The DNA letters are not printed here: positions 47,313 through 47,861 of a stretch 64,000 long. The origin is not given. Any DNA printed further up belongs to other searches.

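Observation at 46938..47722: Non-ribosomal exported coiled-coil ORF inserted between rpsS and rplV in the S10 operon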

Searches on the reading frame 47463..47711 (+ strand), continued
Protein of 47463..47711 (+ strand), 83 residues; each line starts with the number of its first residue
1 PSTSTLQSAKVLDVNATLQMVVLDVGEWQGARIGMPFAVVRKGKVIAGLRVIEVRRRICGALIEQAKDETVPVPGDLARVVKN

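Call 46: find_encoding_contigs(protein=P0398, flank=3500, max_places=1)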
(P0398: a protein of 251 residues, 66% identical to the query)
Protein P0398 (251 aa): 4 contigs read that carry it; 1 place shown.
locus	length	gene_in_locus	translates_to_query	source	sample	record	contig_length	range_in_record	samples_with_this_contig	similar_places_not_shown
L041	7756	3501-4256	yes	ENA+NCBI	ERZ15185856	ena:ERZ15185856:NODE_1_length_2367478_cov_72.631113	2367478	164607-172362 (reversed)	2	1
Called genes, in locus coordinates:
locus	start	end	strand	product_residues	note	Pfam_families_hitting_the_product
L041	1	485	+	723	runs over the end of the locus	PF00009:GTP_EFTU, PF22042:EF-G_D2, PF03144:GTP_EFTU_D2, PF16658:RF3_C, PF14492:EFG_III, PF03764:EFG_IV, PF00679:EFG_C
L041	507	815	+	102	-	PF00338:Ribosomal_S10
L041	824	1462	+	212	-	PF00297:Ribosomal_L3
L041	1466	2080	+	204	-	PF00573:Ribosomal_L4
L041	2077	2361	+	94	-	PF00276:Ribosomal_L23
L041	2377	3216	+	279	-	PF00181:Ribosomal_L2_N, PF03947:Ribosomal_L2_C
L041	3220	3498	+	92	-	PF00203:Ribosomal_S19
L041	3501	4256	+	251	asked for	-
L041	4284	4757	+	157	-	PF00237:Ribosomal_L22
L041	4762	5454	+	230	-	PF07650:KH_2, PF00189:Ribosomal_S3_C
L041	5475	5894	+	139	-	PF00252:Ribosomal_L16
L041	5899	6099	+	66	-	PF00831:Ribosomal_L29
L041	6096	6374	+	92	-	PF00366:Ribosomal_S17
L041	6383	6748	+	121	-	PF00238:Ribosomal_L14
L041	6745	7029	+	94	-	PF00467:KOW, PF17136:ribosomal_L24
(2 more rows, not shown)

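Call 55: find_encoding_contigs(protein=P0186, flank=5000, max_places=2)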
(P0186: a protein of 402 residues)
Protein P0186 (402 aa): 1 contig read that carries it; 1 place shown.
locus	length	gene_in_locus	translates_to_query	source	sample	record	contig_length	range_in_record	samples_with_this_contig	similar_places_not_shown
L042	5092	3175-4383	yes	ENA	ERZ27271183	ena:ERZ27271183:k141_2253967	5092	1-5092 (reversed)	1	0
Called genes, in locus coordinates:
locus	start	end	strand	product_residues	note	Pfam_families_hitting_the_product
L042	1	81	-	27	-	?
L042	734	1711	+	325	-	-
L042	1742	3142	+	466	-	PF00370:FGGY_N, PF02782:FGGY_C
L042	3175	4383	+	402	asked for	PF04085:MreC (faint), PF16538:FlgT_C (faint)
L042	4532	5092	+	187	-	?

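Call 56: find_encoding_contigs(protein=P0242, flank=3000, max_places=2)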
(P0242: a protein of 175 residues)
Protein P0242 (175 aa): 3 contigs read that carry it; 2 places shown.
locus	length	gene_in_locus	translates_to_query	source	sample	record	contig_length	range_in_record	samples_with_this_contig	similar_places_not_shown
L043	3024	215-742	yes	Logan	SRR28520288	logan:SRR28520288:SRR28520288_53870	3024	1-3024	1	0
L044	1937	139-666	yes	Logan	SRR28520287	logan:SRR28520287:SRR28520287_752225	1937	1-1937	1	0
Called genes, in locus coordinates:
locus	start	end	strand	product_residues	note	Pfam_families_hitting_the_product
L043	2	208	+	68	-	?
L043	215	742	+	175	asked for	-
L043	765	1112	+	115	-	PF00237:Ribosomal_L22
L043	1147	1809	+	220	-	PF07650:KH_2, PF00189:Ribosomal_S3_C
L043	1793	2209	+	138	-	PF00252:Ribosomal_L16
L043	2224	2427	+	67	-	PF00831:Ribosomal_L29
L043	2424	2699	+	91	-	PF00366:Ribosomal_S17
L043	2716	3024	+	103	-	?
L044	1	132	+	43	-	?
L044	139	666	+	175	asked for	-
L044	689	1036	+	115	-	PF00237:Ribosomal_L22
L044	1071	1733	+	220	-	PF07650:KH_2, PF00189:Ribosomal_S3_C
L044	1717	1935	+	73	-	?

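Call 57: find_encoding_contigs(protein=P0230, flank=3000, max_places=2)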
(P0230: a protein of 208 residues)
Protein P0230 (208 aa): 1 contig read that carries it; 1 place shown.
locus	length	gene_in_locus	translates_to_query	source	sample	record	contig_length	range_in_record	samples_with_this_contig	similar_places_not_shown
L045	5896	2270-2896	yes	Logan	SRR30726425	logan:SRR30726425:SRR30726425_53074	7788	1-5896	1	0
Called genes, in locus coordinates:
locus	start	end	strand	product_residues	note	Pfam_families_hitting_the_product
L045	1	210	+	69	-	?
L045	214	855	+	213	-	PF00573:Ribosomal_L4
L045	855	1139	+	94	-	PF00276:Ribosomal_L23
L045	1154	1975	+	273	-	PF00181:Ribosomal_L2_N, PF03947:Ribosomal_L2_C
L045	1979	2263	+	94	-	PF00203:Ribosomal_S19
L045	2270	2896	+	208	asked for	-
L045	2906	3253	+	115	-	PF00237:Ribosomal_L22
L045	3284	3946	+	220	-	PF07650:KH_2, PF00189:Ribosomal_S3_C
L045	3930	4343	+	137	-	PF00252:Ribosomal_L16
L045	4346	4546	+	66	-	PF00831:Ribosomal_L29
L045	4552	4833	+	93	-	PF00366:Ribosomal_S17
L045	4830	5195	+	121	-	PF00238:Ribosomal_L14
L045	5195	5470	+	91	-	PF17136:ribosomal_L24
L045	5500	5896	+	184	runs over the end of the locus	PF00281:Ribosomal_L5, PF00673:Ribosomal_L5_C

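Call 58: search_solved_structures(query=A2, max_evalue=10, show_alignments=3)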
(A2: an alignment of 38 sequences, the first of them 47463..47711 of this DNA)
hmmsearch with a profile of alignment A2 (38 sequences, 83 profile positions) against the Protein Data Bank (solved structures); distinct sequences matched with E-value up to 10: 4.
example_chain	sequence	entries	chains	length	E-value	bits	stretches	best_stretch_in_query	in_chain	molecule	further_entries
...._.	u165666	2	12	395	0.22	14.5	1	47-77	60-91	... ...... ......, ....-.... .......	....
6ibb_A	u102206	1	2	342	1.2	12.1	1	6-27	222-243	Succinate receptor 1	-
6rnk_A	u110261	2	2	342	1.2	12.1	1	6-27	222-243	Succinate receptor 1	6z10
4ofx_A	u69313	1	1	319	2.5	11.1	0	54-77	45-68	Cystathionine beta-synthase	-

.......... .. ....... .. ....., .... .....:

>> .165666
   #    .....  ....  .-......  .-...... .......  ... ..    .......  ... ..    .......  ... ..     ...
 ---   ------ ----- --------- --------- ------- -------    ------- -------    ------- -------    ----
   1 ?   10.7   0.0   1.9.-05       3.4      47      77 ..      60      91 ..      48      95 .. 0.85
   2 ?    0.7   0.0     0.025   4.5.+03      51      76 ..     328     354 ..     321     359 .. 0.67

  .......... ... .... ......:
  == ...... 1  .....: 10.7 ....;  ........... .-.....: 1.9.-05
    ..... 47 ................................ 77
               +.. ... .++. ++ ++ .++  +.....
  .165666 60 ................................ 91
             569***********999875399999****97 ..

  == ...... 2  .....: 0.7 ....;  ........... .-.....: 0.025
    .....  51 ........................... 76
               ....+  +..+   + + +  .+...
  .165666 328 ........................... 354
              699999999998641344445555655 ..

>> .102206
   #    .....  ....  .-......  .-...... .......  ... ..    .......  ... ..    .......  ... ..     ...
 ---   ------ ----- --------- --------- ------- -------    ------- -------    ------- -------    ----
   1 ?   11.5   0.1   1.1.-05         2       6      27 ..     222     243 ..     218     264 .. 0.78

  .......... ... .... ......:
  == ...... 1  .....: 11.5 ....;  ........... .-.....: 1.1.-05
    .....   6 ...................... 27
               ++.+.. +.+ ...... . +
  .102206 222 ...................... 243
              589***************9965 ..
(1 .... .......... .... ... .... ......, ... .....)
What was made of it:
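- On Periplasmic adaptor / membrane fusion protein (HlyD family): The best PDB sequence hit is a MexC-like adaptor at E=0.22 over 31 residues (call 58).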

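Call 68: find_encoding_contigs(protein=P0381, flank=1500, max_places=1)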
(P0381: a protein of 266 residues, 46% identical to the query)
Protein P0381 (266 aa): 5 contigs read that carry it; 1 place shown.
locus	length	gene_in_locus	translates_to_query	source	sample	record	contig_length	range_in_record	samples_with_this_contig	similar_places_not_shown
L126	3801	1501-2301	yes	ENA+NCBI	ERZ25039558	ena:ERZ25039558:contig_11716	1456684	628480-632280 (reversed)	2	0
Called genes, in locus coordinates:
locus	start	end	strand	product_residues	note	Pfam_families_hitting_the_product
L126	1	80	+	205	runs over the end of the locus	PF00573:Ribosomal_L4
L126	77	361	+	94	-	PF00276:Ribosomal_L23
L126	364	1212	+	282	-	PF00181:Ribosomal_L2_N, PF03947:Ribosomal_L2_C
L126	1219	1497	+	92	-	PF00203:Ribosomal_S19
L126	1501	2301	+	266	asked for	-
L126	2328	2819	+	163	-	PF00237:Ribosomal_L22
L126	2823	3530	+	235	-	PF07650:KH_2, PF00189:Ribosomal_S3_C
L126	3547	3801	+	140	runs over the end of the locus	PF00252:Ribosomal_L16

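Call 77: find_encoding_contigs(protein=P0245, flank=2000, max_places=1)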
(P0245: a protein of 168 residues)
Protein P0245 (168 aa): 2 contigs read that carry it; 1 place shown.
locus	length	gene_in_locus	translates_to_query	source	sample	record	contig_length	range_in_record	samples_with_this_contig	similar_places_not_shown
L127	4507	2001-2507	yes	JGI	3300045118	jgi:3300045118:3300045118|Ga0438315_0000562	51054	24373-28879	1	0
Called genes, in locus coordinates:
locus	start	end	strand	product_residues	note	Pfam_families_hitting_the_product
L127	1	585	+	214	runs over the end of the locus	PF00573:Ribosomal_L4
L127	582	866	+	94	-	PF00276:Ribosomal_L23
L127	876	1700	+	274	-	PF00181:Ribosomal_L2_N, PF03947:Ribosomal_L2_C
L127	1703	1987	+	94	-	PF00203:Ribosomal_S19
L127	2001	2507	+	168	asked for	-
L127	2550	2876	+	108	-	PF00237:Ribosomal_L22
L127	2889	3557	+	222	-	PF07650:KH_2, PF00189:Ribosomal_S3_C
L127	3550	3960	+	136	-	PF00252:Ribosomal_L16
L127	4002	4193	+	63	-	PF00831:Ribosomal_L29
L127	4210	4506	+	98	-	PF00366:Ribosomal_S17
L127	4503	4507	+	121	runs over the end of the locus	PF00238:Ribosomal_L14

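Call 78: find_encoding_contigs(protein=P0234, flank=2000, max_places=1)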
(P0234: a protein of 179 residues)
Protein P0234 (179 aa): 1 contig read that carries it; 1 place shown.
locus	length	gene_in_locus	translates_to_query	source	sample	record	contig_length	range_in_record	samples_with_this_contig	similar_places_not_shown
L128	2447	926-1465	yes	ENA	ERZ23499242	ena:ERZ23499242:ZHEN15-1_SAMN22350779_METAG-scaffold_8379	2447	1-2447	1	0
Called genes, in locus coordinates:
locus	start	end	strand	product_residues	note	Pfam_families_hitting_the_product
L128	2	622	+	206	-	?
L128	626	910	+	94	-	PF00203:Ribosomal_S19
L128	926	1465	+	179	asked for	-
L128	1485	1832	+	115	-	PF00237:Ribosomal_L22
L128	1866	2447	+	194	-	?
